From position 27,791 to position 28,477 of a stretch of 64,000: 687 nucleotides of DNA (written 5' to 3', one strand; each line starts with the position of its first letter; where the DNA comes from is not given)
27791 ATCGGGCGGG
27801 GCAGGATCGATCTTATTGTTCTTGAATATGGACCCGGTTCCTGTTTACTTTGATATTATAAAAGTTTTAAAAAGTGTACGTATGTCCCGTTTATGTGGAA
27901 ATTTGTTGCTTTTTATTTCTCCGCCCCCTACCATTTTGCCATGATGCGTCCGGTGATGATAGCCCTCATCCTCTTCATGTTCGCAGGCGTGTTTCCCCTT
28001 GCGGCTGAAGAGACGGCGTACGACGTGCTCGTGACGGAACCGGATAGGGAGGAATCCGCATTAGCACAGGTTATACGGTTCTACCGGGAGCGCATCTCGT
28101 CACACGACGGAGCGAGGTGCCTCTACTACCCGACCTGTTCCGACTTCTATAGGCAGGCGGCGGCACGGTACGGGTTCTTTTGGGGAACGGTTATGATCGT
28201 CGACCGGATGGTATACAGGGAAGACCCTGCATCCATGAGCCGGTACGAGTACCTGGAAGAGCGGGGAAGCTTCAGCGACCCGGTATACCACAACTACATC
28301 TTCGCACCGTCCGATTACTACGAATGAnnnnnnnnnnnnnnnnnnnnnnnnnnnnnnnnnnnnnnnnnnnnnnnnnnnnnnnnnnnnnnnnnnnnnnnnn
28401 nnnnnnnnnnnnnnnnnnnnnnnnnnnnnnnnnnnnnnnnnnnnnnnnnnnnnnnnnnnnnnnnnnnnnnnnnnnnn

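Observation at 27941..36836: Seven genes fused by 4-bp start/stop overlaps: YidD-like - secreted TPR protein - Zn-PLC-like - AddB - AddA - nitrilase-family hydrolase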

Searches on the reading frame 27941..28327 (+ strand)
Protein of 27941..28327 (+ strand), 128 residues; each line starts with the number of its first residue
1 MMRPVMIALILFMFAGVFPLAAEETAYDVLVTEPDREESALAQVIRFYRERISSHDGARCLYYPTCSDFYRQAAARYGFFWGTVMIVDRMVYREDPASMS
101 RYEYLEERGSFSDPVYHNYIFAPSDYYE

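Call 4: search_protein_families(library=pfam, proteins=[window:27941-28327:+], max_evalue=0.01)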
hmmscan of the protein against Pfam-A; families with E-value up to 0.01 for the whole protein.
window:27941-28327:+ (128 aa): 1 family
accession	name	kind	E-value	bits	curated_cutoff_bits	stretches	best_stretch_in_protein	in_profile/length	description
PF01809.23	YidD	-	1e-13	51.3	27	1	40-91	3-54/67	Putative membrane protein insertion efficiency factor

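Call 5: search_protein_families(library=ncbifam, proteins=[window:27941-28327:+], max_evalue=0.01)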
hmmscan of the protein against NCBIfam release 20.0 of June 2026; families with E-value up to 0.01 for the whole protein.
window:27941-28327:+ (128 aa): 1 family
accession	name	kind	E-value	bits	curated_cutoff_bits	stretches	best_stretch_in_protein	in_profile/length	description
TIGR00278.2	TIGR00278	equivalog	9.3e-16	57.4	40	1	41-91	4-54/64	membrane protein insertion efficiency factor YidD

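Call 44: find_homologous_proteins(query=window:27941-28324:+)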
Query window:27941-28324:+ (128 aa): 23 proteins with E <= 0.001 among 29 candidates.
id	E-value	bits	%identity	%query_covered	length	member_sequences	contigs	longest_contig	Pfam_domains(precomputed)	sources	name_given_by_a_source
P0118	4.0e-80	284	100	100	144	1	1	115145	PF01809.24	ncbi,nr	ncbi:MAG: membrane protein insertion efficiency factor YidD [Spirochaetes bacterium]|nr:membrane pro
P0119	4.5e-64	232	85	89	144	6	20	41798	PF01809.24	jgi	jgi:putative component of membrane protein insertase Oxa1/YidC/SpoIIIJ protein YidD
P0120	1.9e-60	221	75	100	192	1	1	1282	PF01809.24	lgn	-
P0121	2.5e-56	207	76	88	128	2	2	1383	PF01809.24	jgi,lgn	-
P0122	3.0e-55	204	71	96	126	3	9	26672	PF01809.24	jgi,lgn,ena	jgi:putative component of membrane protein insertase Oxa1/YidC/SpoIIIJ protein YidD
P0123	1.2e-53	199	67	99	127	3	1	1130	PF01809.24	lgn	-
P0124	1.6e-53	198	70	100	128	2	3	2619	PF01809.24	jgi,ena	-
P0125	2.0e-52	195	67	99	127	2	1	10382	PF01809.24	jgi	jgi:putative component of membrane protein insertase Oxa1/YidC/SpoIIIJ protein YidD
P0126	4.2e-52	194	72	91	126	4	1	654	PF01809.24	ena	-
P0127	6.7e-52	193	83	80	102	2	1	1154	PF01809.24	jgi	jgi:putative component of membrane protein insertase Oxa1/YidC/SpoIIIJ protein YidD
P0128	2.7e-51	191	67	95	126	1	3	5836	PF01809.24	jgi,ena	-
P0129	7.0e-51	190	68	94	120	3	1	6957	PF01809.24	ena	-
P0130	1.1e-49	186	64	96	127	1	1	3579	PF01809.24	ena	-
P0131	5.3e-48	180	66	100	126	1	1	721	PF01809.24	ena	-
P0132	6.1e-36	141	52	99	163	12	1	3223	PF01809.24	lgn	-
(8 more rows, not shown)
